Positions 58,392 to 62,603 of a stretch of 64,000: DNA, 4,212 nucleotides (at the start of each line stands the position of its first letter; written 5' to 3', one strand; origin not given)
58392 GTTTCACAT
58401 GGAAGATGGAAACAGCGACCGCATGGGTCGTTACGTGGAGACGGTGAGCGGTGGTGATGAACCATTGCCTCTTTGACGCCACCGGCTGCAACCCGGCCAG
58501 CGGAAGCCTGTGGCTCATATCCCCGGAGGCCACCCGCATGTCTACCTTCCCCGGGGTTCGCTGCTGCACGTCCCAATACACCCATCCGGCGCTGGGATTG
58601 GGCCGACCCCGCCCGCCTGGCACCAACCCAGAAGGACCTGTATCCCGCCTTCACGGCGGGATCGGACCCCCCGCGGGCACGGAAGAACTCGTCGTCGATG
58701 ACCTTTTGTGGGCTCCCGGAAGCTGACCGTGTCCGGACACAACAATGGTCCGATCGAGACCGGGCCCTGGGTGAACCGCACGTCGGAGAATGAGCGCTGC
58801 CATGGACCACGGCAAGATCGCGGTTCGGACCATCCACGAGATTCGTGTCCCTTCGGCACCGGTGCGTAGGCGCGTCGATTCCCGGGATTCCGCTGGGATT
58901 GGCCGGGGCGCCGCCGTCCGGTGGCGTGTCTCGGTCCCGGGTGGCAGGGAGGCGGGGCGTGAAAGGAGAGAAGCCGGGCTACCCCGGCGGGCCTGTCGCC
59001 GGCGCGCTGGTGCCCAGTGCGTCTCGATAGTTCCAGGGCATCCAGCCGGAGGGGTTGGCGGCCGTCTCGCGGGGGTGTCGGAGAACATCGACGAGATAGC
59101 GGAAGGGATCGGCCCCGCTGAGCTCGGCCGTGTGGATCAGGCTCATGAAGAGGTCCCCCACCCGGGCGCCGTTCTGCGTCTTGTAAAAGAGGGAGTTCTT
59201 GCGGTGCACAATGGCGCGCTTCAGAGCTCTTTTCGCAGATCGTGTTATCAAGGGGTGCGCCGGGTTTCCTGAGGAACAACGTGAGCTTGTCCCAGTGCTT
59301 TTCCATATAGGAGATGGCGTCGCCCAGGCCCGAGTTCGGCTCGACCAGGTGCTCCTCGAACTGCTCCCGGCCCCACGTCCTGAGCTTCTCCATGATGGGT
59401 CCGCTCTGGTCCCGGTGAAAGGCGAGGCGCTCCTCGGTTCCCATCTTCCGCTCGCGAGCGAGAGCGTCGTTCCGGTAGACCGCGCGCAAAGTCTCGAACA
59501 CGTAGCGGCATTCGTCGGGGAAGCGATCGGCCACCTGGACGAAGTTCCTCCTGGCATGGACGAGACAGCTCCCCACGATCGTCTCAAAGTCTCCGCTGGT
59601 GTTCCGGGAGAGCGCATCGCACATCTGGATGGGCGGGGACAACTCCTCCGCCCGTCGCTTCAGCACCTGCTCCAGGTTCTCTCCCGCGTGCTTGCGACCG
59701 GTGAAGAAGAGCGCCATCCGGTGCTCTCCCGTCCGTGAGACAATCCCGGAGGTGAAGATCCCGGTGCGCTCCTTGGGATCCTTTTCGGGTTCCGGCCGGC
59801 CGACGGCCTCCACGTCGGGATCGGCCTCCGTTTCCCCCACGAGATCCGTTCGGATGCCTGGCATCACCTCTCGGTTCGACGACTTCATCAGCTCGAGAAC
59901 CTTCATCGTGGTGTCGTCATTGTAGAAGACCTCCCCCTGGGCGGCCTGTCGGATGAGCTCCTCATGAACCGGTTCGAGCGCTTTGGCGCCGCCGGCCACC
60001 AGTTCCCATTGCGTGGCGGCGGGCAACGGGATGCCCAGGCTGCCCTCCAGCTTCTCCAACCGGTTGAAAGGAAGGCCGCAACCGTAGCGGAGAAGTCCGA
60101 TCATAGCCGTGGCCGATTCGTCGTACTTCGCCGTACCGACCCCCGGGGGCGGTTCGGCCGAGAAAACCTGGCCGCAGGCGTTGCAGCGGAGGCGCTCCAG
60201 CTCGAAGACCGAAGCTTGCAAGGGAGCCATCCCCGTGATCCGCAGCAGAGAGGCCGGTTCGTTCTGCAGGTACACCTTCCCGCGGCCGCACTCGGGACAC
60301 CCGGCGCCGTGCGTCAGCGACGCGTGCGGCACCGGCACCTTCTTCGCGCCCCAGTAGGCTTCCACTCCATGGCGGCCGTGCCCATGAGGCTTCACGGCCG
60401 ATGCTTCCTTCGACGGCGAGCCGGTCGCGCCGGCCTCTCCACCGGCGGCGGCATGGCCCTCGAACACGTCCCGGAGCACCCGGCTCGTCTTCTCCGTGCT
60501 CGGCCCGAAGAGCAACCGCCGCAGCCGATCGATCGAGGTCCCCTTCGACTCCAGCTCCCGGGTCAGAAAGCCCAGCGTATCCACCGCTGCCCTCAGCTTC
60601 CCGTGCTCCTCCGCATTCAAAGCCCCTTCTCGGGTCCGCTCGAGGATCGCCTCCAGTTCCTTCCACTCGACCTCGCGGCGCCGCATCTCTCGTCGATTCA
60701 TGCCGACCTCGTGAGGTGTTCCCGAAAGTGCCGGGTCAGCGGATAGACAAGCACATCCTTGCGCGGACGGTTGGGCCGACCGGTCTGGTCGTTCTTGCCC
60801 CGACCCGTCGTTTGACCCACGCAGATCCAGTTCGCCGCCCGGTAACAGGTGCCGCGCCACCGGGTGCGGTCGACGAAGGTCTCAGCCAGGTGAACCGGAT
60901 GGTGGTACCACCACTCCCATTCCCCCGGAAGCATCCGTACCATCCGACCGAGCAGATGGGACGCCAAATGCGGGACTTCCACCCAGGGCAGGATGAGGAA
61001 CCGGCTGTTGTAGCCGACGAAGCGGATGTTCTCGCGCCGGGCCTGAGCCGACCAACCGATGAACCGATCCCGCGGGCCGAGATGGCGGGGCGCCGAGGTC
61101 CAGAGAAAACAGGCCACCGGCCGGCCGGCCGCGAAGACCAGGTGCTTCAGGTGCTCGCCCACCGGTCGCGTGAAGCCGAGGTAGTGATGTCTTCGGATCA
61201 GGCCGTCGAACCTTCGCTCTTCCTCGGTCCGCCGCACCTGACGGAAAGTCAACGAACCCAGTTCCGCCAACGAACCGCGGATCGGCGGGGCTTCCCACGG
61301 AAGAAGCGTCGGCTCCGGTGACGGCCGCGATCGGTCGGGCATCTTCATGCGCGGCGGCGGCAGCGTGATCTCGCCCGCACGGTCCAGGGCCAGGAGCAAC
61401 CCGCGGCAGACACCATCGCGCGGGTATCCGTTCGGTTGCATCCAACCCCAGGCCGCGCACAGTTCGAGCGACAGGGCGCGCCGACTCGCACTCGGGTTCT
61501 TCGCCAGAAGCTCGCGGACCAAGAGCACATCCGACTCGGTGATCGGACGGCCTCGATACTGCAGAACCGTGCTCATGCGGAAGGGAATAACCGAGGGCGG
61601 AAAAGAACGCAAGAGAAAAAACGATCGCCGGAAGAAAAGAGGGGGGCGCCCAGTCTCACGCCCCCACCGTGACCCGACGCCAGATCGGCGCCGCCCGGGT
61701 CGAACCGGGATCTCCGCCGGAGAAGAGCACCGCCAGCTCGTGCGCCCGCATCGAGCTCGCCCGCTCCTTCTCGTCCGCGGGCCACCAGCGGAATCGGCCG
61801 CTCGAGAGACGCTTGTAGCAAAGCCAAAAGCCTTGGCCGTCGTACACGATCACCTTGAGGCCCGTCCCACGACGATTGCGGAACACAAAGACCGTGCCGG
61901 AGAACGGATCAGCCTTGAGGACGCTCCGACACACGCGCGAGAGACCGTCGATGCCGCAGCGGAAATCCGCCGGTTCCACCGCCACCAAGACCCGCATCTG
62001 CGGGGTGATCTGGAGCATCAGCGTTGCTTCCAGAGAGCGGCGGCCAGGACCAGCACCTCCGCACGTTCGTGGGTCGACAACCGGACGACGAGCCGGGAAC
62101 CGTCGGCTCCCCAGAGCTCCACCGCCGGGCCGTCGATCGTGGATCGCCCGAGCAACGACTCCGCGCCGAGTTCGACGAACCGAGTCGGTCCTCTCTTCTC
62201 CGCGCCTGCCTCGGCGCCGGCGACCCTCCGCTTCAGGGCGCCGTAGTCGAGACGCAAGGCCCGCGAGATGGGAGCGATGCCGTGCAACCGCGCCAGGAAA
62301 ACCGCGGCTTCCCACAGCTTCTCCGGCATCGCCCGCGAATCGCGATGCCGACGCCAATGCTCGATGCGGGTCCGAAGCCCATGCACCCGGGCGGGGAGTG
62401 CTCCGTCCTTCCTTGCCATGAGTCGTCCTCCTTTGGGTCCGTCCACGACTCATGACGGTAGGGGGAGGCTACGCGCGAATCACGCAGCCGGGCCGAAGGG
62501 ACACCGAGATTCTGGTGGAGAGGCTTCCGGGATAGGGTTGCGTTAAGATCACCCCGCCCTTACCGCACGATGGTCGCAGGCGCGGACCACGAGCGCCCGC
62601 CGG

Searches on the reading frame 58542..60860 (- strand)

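Call 85: search_protein_families(library=pfam, proteins=[window:58542-60860:-], max_evalue=0.0001)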
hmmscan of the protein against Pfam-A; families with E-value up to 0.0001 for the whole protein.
window:58542-60860:- (772 aa): 1 family
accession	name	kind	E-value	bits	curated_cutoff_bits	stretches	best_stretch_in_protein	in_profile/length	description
PF03050.20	DDE_Tnp_IS66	-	2.1e-32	113.1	23.1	2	377-545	100-262/284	Transposase IS66 family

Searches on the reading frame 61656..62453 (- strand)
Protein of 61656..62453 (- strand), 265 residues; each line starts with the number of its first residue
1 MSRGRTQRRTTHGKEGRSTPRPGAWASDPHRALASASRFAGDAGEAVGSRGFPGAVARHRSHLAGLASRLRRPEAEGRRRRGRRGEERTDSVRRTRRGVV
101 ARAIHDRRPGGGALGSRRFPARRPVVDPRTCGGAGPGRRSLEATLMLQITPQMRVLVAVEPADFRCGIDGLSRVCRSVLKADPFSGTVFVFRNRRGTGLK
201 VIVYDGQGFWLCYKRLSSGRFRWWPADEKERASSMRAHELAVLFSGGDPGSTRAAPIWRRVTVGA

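Call 91: search_protein_families(library=pfam, proteins=[window:61656-62453:-], max_evalue=0.01)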
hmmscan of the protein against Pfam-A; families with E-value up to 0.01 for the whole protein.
window:61656-62453:- (265 aa): 1 family
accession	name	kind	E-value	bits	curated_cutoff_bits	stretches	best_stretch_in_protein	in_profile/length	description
PF05717.18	TnpB_IS66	-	3.4e-29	101.1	26.6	1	154-250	2-97/101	IS66 Orf2 like protein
